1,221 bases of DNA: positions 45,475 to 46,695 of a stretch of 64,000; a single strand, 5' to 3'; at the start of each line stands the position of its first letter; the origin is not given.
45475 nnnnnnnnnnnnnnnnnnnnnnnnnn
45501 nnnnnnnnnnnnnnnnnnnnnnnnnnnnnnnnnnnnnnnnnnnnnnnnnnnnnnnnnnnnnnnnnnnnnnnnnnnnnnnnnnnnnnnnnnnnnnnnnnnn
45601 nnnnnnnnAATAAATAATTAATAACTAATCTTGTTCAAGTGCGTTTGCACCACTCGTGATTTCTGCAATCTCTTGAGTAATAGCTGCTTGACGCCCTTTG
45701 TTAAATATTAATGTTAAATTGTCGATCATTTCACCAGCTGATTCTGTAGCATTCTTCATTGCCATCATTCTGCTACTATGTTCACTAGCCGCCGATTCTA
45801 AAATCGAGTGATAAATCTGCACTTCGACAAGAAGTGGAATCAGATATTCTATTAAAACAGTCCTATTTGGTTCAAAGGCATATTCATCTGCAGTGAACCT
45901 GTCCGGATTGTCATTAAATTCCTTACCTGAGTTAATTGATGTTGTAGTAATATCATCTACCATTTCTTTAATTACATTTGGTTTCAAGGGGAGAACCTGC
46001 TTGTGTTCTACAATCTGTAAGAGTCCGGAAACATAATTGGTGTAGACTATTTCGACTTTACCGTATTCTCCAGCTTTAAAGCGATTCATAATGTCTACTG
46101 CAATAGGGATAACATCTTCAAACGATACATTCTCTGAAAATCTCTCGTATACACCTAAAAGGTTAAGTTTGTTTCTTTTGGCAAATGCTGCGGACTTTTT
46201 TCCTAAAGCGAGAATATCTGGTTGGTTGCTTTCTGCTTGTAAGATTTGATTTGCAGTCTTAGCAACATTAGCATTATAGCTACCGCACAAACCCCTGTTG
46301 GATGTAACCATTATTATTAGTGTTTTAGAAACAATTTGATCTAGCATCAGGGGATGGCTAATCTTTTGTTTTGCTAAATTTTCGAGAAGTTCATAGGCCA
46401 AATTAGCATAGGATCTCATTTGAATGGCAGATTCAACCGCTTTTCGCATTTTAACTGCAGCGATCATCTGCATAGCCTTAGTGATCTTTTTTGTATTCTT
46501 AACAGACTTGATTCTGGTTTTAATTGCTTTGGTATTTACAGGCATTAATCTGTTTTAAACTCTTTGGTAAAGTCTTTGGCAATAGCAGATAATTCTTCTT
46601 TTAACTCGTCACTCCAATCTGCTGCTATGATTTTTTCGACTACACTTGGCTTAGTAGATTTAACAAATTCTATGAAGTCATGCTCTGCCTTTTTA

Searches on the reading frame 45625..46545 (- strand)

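Call 69: search_protein_families(library=pfam, proteins=[window:45625-46545:-], max_evalue=0.001)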
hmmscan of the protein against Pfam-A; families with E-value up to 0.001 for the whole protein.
window:45625-46545:- (306 aa): 1 family
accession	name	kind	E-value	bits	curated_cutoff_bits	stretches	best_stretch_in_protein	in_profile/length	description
PF00231.24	ATP-synt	-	1.5e-88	297.7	39.9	1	4-303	1-285/285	ATP synthase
